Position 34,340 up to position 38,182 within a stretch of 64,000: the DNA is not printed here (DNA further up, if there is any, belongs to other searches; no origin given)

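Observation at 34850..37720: Two Gly/Ala-rich hydrophobic glycine-zipper-like segments inside the otherwise soluble giant protein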

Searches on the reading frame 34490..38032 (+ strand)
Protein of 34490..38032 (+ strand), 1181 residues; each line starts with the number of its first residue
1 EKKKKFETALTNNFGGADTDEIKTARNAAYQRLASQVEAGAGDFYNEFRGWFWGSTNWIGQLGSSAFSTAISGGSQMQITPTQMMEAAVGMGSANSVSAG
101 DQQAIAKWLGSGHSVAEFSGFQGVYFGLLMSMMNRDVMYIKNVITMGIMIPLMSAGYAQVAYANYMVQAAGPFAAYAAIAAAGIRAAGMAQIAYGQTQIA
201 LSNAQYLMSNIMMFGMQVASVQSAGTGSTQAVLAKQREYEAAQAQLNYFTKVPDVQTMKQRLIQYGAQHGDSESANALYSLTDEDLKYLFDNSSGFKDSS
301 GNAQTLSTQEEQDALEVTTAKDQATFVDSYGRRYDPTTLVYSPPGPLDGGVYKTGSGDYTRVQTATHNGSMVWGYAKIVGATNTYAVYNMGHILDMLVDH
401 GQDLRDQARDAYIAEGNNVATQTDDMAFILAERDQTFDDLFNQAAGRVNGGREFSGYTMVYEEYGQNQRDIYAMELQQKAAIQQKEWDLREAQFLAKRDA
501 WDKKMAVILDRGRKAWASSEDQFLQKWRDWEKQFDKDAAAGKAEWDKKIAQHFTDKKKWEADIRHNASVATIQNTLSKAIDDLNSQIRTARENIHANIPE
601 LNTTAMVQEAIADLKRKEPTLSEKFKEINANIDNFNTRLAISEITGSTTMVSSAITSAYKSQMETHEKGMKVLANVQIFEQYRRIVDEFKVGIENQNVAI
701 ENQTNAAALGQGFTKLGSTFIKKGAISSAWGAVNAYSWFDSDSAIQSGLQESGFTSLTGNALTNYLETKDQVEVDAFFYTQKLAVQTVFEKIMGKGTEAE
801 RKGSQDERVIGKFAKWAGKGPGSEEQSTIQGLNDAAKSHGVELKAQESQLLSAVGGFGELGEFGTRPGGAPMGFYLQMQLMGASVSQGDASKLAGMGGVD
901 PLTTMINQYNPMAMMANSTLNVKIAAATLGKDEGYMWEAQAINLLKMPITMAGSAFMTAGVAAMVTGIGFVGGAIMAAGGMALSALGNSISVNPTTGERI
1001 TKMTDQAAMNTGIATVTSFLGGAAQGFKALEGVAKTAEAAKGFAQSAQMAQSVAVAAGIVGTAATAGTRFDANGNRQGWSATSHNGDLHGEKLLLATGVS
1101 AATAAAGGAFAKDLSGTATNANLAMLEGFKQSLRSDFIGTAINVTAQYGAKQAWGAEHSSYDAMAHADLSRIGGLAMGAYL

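Call 29: search_protein_representatives(protein=window:34490-38032:+)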
Query: 1181 residues. Proteins with E-value up to 0.001 (for the whole library): 148; up to 1e-10: 106; up to 1e-30: 67. The best 148 are listed.
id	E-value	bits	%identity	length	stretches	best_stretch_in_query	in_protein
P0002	0.0e+00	1159.0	87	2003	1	1-592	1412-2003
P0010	2.5e-263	893.1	45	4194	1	2-1040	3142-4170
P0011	3.6e-235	799.9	47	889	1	5-825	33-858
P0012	1.5e-232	791.3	39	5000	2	1-1116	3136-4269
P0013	2.2e-220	750.9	40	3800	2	13-1145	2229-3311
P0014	7.2e-214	729.4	42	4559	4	170-888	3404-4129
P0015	2.2e-205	701.3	37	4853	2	1-1108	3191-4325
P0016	1.6e-194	665.4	37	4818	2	1-1180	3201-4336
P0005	8.0e-192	656.4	39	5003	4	96-828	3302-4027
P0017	1.8e-184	632.0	40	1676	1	251-1180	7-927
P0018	4.1e-169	581.2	35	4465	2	2-1148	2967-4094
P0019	2.5e-168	578.6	36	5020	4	2-925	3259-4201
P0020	1.9e-161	555.8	37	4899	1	2-987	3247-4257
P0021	2.9e-151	522.1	36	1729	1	2-907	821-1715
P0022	2.6e-150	518.9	37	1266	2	12-827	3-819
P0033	4.3e-78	279.8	41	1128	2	604-891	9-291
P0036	1.1e-74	268.6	34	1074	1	552-1177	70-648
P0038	1.6e-69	251.5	51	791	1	855-1176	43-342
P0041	1.4e-59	218.5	39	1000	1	656-1033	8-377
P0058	8.2e-41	156.4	39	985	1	762-1169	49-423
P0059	1.2e-40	155.8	47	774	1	889-1170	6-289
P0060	1.6e-40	155.4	41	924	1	757-1180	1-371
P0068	6.8e-35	136.8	49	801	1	936-1176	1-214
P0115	1.5e-10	56.2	36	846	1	952-1117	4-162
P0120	1.9e-09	52.5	36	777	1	944-1176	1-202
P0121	8.0e-09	50.5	23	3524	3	440-708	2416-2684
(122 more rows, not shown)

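Call 37: find_homologous_proteins(query=A1, max_evalue=0.00001)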
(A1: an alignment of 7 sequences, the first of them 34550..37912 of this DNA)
Query A1 (7 sequences) (1121 aa, profile of the alignment): 6 proteins with E <= 0.00001 among 8000 candidates.
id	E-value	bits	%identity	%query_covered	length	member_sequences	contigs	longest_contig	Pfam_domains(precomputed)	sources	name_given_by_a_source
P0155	0.0e+0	1252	44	90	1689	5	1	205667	PF07591.16,PF01079.26,PF14890.12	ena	-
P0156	0.0e+0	1070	43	83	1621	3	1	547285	-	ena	-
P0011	0.0e+0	1042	47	71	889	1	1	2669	-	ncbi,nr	ncbi:MAG: hypothetical protein KDK34_06090, partial [Leptospiraceae bacterium]|nr:hypothetical prote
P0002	8.4e-256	870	87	51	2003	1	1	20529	-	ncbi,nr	ncbi:MAG: hypothetical protein K8S54_14575, partial [Spirochaetia bacterium]|nr:hypothetical protein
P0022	2.3e-253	862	34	94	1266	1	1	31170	-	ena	-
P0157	2.2e-167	577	44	42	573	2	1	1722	-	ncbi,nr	ncbi:MAG: hypothetical protein KDK34_17875, partial [Leptospiraceae bacterium]|nr:hypothetical prote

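Call 49: find_encoding_contigs(protein=P0155, flank=8000, max_places=2)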
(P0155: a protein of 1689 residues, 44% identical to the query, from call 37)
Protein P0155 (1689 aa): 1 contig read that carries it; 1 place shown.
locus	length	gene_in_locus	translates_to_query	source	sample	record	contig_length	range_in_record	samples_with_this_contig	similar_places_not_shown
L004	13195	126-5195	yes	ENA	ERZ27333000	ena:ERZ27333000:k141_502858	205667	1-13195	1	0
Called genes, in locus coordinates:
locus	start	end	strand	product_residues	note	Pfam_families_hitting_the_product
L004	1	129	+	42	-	?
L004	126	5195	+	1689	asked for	PF01079:Hint (weak), PF07591:PT-HINT, PF14890:Intein_splicing (weak)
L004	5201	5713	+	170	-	-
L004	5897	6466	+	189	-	-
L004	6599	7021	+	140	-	-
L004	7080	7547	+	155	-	PF01928:CYTH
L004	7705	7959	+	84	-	-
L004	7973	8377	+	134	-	-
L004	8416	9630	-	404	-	-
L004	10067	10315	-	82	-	-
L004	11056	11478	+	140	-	-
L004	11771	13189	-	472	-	PF07676:PD40 (faint), PF26549:Tricorn_N (faint)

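Call 63: find_related_loci(query=A2, collection=genome_contigs, flank=10000)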
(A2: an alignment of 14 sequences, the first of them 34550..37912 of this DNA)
Query A2 (1121 aa) in genome_contigs; peptide patterns used: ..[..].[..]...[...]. (x = any residue, [..] = any of these).
35 stretches matched a pattern; 11 encode a relative of the query (tblastn E <= 1e-3); 11 distinct loci.
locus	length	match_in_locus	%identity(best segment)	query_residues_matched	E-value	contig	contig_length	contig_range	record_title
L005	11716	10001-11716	87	1-572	0e+0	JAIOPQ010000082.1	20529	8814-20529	MAG: Spirochaetia bacterium isolate LakeFargette_0920_ALND_MAG_49_9 LacPavin_0920_ALND_scaffold_250506, whole genome sho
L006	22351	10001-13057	47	1-1000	0e+0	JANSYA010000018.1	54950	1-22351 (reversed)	MAG: bacterium isolate bin.39 k141_760906_length_54950_cov_215.4074, whole genome shotgun sequence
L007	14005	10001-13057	40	5-1021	0e+0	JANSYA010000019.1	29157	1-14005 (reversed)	MAG: bacterium isolate bin.39 k141_73403_length_29157_cov_194.1776, whole genome shotgun sequence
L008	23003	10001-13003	38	5-998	0e+0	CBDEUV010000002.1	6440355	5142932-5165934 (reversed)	MAG: Leptospirales bacterium isolate c8770d22-4079-4951-b12b-76a941e02df6 genome assembly, contig: contig_2, whole genom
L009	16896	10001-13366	37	4-1020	0e+0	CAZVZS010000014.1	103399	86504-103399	MAG TPA_asm: uncultured Leptospiraceae bacterium isolate SRP090828_co2_25 genome assembly, contig: NODE_76_length_103399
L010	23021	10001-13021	34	1-1060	0e+0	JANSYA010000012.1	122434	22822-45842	MAG: bacterium isolate bin.39 k141_645805_length_122434_cov_210.0355, whole genome shotgun sequence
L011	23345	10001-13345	44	1-1121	0e+0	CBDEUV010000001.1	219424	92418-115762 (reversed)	MAG: Leptospirales bacterium isolate c8770d22-4079-4951-b12b-76a941e02df6 genome assembly, contig: contig_1, whole genom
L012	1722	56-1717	44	3-567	3e-154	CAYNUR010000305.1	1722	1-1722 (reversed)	MAG TPA_asm: uncultured Candidatus Peribacteria bacterium isolate binchicken_co237_21 genome assembly, contig: NODE_5881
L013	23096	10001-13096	33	5-1059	1e-163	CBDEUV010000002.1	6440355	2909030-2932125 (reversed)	MAG: Leptospirales bacterium isolate c8770d22-4079-4951-b12b-76a941e02df6 genome assembly, contig: contig_2, whole genom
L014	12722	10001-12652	34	3-873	6e-152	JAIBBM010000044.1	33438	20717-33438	MAG: Leptospirales bacterium isolate SSF25 NODE_24195_length_33438_cov_75.601483, whole genome shotgun sequence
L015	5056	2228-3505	21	259-680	8e-15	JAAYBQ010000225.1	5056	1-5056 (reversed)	MAG: Spirochaetes bacterium isolate AS06rmzACSIP_338 366577_AS06, whole genome shotgun sequence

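Call 64: predict_structure(alignment_id=A2)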
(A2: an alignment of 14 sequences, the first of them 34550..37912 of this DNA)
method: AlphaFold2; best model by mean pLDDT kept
length: 1121 residues; sequences in the alignment: 14
mean_pLDDT: 55.2   pTM: 0.37
mean pLDDT of the five models: 55.2, 54.8, 54.8, 53.5, 50.2
residues with pLDDT >= 90: 16; 70-90: 234; 50-70: 318; < 50: 553
segments of 3 or more residues with pLDDT < 50: 43-57, 131-138, 140-143, 152-185, 251-259, 404-408, 423-455, 457-461, 470-474, 476-482, 484-489, 494-500, 547-553, 576-578, 580-582, 591-597, 601-640, 689-692, 703-710, 782-784, 798-853, 868-1121
pLDDT, mean of each block of 10 residues (from residue 1): 79 82 85 68 46 46 74 77 78 69 75 67 54 47 50 43 40 43 48 63 77 84 86 84 69 45 67 74 72 79 86 88 81 87 80 90 85 76 62 56 50 51 43 38 43 47 49 48 47 48 58 61 61 61 52 50 55 51 48 47 44 39 41 45 54 63 65 58 52 51 49 60 70 63 72 69 72 62 56 57 42 40 39 41 34 49 50 38 35 35 39 42 41 41 40 40 42 42 42 39 39 37 38 38 41 40 36 36 37 41 41 35 26
secondary structure, 60 per line:
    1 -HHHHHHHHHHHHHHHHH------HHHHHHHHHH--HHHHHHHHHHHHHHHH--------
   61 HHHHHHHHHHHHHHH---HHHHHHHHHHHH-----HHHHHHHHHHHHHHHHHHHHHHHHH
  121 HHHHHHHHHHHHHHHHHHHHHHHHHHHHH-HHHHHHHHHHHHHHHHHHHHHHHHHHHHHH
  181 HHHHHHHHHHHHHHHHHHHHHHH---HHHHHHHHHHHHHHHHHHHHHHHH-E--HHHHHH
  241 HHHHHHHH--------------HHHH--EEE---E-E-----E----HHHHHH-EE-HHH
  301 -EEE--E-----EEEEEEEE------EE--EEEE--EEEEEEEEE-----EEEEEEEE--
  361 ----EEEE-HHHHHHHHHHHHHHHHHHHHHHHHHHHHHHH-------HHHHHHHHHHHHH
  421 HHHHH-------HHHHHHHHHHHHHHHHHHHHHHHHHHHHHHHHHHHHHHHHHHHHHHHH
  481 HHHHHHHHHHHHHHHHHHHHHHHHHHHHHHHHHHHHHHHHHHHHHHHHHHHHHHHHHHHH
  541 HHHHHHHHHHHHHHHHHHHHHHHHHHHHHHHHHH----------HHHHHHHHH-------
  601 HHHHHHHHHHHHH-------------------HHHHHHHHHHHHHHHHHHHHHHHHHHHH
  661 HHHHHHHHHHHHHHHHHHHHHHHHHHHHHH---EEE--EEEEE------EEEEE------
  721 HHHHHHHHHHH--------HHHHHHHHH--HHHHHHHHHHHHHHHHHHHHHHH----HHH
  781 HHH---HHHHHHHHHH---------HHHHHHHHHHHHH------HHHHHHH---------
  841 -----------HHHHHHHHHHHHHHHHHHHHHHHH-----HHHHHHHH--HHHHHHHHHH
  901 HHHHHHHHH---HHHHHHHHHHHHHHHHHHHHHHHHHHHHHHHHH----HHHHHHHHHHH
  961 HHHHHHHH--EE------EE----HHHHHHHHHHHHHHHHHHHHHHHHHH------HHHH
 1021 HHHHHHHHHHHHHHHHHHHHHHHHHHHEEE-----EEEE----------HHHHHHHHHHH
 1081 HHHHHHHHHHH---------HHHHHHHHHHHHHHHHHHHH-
elements in order (helices of 4 or more, strands of 3 or more residues): H2-18 H25-34 H37-52 H61-75 H79-90 H96-149 H151-203 H207-230 H235-248 H263-266 E269-271 H288-293 E302-304 E313-320 E331-334 E337-345 E351-358 E365-368 H370-400 H408-425 H433-574 H585-593 H601-613 H633-690 E694-696 E699-703 E710-714 H721-731 H740-748 H751-773 H778-783 H787-796 H806-818 H825-831 H852-875 H881-888 H891-909 H913-945 H950-968 H985-1010 H1017-1047 E1048-1050 E1056-1059 H1070-1091 H1101-1120

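Call 67: fold_search(model_id=the predicted structure, library=pdb)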
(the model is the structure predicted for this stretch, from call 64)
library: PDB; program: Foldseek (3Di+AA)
matches with E <= 10: 66; with E <= 0.001: 0
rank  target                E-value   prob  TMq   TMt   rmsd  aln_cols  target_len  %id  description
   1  5c22_B                8.5e-01  0.35  0.10  0.26  11.2       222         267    9  Crystal structure of Zn-bound HlyD from E. coli (released 2016-02-17)
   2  5c22_A                1.3e+00  0.77  0.12  0.40  10.5       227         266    8  Crystal structure of Zn-bound HlyD from E. coli (released 2016-02-17)
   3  9a69_B                1.9e+00  0.12  0.06  0.10  41.8       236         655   14  Integrative model of MCPB-MCPC by crosslinking MS and deep learning (released 2024-09-18)
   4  9a65_B                2.2e+00  0.16  0.08  0.13  39.0       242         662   12  Integrative model of YVAQ-MCPB by crosslinking MS and deep learning (released 2024-09-18)
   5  5c22_C                2.3e+00  0.60  0.11  0.39  11.7       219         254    9  Crystal structure of Zn-bound HlyD from E. coli (released 2016-02-17)
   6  6h2f_D                2.3e+00  0.23  0.08  0.23  26.8       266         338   14  Structure of the pre-pore AhlB of the tripartite alpha-pore forming toxin, AHL, from Aeromonas hydrophila. (released 2019-07-10)
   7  7woo_C                2.3e+00  0.04  0.06  0.05  25.8       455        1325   11  Cryo-EM structure of the inner ring protomer of the Saccharomyces cerevisiae nuclear pore complex (released 2022-04-13)
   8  5c21_A                2.5e+00  0.18  0.09  0.25  11.1       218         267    9  Crystal structure of native HlyD from E. coli (released 2016-02-17)
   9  9a72_A                2.8e+00  0.20  0.06  0.19  12.7       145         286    8  Integrative model of YFMS-CHEW by crosslinking MS and deep learning (released 2024-09-18)
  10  7a0g_EEE              2.8e+00  0.06  0.06  0.16  26.8       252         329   12  Structure of the SmhB pore of the tripartite alpha-pore forming toxin, Smh, from Serratia marcescens. (released 2021-03-31)
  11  3zx6_B                3.0e+00  0.41  0.09  0.31  29.8       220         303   14  Structure of Hamp(AF1503)-Tsr fusion - Hamp (A291V) mutant (released 2012-02-29)
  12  7w1m_D                3.4e+00  0.03  0.06  0.07  23.5       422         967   13  Cryo-EM structure of human cohesin-CTCF-DNA complex (released 2023-05-31)
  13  5da9_A                3.8e+00  0.13  0.08  0.17  17.6       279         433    8  ATP-gamma-S bound Rad50 from Chaetomium thermophilum in complex with the Rad50-binding domain of Mre11 (released 2016-03-02)
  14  6grj_E                3.8e+00  0.05  0.06  0.14  27.6       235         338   14  Structure of the AhlB pore of the tripartite alpha-pore forming toxin, AHL, from Aeromonas hydrophila. (released 2019-07-03)
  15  6grj_H                3.9e+00  0.10  0.06  0.17  24.9       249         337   13  Structure of the AhlB pore of the tripartite alpha-pore forming toxin, AHL, from Aeromonas hydrophila. (released 2019-07-03)
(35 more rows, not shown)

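Call 72: find_related_loci(query=A2, collection=viral_contigs, flank=5000)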
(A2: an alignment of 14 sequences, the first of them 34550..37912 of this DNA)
Query A2 (1121 aa) in viral_contigs; peptide patterns used: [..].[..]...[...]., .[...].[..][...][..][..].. (x = any residue, [..] = any of these).
298 stretches matched a pattern, but none encodes a relative of the query by tblastn (E <= 1e-3).

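Call 109: search_protein_families(library=pfam, alignment_id=A6, max_evalue=0.001)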
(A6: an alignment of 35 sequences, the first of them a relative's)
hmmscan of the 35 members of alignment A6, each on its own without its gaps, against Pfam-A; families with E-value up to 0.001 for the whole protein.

A. member 1, P0155 (1689 aa): 3 families
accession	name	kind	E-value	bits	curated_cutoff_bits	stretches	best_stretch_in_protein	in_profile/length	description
PF07591.16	PT-HINT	-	5.1e-22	79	27.7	1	1168-1295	2-136/137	Pretoxin HINT domain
PF14890.11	Intein_splicing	-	1.9e-07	31.4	35.8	1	1176-1250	11-92/155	Intein splicing domain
PF01079.26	Hint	-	5.1e-06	26.7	29.7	1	1159-1231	11-86/213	Hint module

B. families by the number of members that match (of 35 scanned): 7 families
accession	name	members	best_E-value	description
PF11860.13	Muramidase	1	1.5e-26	N-acetylmuramidase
PF07591.16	PT-HINT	1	5.1e-22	Pretoxin HINT domain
PF01551.29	Peptidase_M23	1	6e-09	Peptidase family M23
PF14890.11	Intein_splicing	1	1.9e-07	Intein splicing domain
PF01079.26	Hint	1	5.1e-06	Hint module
PF15649.12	Tox-REase-7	1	8.5e-06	Restriction endonuclease fold toxin 7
PF06114.19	Peptidase_M78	1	0.0005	IrrE N-terminal-like domain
